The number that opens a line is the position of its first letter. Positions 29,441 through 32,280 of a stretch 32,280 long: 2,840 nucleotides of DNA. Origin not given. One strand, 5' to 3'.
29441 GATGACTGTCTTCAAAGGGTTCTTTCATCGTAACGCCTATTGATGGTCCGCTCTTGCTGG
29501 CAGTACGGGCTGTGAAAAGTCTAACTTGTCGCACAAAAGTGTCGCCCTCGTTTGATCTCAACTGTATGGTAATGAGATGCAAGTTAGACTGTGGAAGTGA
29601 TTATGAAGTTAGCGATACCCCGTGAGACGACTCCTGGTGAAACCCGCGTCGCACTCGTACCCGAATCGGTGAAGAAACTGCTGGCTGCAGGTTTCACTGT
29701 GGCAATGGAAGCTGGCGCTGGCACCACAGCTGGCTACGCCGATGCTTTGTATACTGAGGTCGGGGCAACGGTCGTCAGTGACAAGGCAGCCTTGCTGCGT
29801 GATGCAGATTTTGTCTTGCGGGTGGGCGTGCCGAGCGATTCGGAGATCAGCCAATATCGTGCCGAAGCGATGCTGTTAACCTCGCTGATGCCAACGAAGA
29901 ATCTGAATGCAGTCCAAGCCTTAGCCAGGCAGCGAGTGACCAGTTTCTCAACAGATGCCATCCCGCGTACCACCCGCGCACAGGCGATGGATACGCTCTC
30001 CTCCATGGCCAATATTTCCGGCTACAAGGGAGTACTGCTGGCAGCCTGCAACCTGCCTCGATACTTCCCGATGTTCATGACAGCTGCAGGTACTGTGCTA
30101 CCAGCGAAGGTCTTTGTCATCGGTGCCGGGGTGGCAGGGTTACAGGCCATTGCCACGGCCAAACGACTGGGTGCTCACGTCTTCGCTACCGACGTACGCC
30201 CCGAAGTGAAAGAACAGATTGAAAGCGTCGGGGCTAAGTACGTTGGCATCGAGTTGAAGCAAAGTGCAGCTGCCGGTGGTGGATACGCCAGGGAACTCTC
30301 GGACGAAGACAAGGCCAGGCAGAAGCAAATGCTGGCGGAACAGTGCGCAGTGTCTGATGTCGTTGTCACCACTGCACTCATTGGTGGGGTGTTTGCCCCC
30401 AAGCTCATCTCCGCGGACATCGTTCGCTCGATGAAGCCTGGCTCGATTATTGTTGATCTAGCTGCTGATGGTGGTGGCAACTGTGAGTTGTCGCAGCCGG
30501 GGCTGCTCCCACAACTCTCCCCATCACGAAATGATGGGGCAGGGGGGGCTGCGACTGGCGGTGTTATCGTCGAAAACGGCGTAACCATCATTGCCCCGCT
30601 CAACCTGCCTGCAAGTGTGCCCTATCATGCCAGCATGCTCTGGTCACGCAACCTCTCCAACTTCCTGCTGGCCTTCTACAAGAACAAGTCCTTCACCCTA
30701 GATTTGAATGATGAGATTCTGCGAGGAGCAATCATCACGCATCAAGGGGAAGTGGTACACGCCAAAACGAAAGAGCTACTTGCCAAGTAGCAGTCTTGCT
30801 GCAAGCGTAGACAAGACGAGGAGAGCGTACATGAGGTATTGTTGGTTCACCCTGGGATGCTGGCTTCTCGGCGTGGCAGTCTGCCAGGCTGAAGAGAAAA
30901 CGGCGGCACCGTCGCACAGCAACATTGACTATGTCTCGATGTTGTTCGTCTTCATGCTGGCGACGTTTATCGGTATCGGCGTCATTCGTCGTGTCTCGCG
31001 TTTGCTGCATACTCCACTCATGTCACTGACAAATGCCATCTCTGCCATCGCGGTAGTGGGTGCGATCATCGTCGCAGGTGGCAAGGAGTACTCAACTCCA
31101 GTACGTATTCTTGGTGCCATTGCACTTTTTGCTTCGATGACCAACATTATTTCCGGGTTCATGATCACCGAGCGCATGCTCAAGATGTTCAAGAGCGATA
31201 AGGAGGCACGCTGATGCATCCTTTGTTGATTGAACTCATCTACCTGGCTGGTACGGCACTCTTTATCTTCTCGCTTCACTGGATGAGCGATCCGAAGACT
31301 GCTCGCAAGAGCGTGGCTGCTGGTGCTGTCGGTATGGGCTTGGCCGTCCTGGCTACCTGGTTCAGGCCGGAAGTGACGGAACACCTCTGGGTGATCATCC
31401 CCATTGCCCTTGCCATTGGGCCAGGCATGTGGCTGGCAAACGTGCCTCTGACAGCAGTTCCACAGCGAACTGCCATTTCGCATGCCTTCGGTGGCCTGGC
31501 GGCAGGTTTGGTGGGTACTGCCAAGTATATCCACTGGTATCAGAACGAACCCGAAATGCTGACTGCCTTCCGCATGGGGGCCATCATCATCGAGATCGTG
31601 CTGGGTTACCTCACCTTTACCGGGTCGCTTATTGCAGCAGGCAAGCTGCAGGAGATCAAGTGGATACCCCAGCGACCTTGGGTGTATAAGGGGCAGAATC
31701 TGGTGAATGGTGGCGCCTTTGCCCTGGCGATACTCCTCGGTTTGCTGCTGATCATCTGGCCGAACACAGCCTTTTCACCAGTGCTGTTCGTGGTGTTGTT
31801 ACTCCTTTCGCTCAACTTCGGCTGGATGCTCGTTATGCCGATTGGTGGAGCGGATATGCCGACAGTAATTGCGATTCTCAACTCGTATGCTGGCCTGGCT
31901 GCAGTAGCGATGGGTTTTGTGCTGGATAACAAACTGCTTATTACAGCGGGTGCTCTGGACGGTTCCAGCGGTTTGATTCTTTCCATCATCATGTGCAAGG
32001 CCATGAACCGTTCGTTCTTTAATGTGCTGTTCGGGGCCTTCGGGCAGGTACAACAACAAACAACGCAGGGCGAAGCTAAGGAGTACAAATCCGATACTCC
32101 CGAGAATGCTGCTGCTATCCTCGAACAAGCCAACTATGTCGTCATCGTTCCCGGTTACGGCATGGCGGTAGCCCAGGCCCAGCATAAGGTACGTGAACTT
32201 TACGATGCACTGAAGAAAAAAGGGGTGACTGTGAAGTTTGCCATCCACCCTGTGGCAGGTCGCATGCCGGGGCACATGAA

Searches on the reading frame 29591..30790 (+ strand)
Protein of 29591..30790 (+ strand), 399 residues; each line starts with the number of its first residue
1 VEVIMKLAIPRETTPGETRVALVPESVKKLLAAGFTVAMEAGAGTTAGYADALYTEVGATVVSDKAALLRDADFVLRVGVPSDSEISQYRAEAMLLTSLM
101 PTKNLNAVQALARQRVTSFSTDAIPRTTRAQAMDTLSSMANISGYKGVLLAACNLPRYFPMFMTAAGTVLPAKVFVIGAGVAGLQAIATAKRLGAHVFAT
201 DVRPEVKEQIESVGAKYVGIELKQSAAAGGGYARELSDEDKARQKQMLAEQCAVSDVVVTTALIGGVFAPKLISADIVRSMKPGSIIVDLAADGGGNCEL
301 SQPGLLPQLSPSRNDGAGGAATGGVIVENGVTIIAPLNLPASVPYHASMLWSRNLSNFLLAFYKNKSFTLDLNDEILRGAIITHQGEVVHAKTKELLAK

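Call 9: search_protein_families(library=pfam, proteins=[window:29591-30790:+], max_evalue=0.001)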
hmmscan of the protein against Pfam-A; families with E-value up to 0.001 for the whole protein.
window:29591-30790:+ (399 aa): 4 families
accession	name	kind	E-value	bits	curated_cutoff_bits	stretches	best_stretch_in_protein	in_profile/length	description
PF01262.27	AlaDh_PNT_C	-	6.9e-60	202.5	23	2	148-302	2-140/214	Alanine dehydrogenase/PNT, C-terminal domain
PF05222.21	AlaDh_PNT_N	-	1.7e-38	132.4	30.4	1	9-142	2-135/136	Alanine dehydrogenase/PNT, N-terminal domain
PF07992.20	Pyr_redox_2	-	4.5e-05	23.5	26.1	0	170-207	141-178/291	Pyridine nucleotide-disulphide oxidoreductase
PF02826.25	2-Hacid_dh_C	-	4.7e-05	23.3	25.1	0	173-220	38-85/178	D-isomer specific 2-hydroxyacid dehydrogenase, NAD binding domain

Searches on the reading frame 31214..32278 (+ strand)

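Call 9: search_protein_families(library=pfam, proteins=[window:31214-32278:+], max_evalue=0.001)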
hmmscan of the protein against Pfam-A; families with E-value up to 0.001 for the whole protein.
window:31214-32278:+ (355 aa): 1 family
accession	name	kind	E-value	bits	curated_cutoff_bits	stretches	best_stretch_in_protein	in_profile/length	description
PF02233.22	PNTB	-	5.8e-115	385.3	31.7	1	7-355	2-350/456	NAD(P) transhydrogenase beta subunit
